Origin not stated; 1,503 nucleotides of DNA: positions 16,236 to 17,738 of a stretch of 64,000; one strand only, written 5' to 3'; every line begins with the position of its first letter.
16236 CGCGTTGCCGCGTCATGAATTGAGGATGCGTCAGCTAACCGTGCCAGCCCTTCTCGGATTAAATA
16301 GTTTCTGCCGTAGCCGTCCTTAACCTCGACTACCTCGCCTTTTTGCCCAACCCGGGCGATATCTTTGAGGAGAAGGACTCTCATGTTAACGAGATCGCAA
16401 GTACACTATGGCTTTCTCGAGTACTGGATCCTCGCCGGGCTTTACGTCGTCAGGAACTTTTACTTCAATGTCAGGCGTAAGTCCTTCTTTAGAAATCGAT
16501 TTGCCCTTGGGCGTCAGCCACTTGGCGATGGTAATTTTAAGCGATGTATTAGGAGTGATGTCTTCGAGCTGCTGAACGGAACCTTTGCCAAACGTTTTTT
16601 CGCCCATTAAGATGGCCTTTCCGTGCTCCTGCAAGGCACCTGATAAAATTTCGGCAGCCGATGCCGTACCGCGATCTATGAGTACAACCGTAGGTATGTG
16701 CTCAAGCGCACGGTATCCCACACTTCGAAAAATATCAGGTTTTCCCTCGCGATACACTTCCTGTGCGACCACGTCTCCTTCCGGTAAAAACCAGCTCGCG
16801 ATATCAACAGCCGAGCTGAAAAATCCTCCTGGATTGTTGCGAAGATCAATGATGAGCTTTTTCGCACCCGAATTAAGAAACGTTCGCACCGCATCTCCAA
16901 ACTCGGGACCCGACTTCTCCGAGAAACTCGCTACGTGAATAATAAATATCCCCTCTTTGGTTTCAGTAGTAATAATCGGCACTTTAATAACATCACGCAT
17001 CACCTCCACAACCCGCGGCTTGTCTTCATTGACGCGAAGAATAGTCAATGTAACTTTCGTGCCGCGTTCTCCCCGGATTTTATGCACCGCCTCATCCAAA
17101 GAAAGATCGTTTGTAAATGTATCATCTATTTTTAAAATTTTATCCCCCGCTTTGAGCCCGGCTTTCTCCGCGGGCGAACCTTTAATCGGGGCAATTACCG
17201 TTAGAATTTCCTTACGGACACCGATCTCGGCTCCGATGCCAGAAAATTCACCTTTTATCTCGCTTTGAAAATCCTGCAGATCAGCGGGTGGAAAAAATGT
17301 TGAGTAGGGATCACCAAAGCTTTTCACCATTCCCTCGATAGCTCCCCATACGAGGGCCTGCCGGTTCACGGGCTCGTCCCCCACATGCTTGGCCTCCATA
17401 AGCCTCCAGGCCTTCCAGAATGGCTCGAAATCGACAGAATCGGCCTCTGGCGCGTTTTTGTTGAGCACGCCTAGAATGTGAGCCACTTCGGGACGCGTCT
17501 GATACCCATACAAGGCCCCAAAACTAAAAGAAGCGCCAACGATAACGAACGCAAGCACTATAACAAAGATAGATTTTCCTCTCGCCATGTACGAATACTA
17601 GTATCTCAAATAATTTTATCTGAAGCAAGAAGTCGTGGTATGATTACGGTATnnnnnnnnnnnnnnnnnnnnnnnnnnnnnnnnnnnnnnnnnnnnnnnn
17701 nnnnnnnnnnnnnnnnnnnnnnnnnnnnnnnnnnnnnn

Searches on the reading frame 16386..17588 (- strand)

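Call 75: search_protein_families(library=pfam, proteins=[window:16386-17588:-], max_evalue=0.01)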
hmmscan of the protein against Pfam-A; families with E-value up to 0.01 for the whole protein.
window:16386-17588:- (400 aa): 5 families
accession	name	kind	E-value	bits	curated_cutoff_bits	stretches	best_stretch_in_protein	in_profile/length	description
PF03572.23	Peptidase_S41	-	1.8e-47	161.4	24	1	216-376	4-165/165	Peptidase family S41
PF17820.7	PDZ_6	-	1.1e-12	47.9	27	1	131-185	2-54/54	PDZ domain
PF13180.12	PDZ_2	-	8.3e-12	45.7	27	1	117-190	2-74/80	PDZ domain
PF00595.29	PDZ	-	1.6e-11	44.9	23.2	1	112-184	8-81/81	PDZ domain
PF22694.1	CtpB_N-like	-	3.4e-08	34.3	27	1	18-98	4-80/85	Activating protease CtpB N-terminal domain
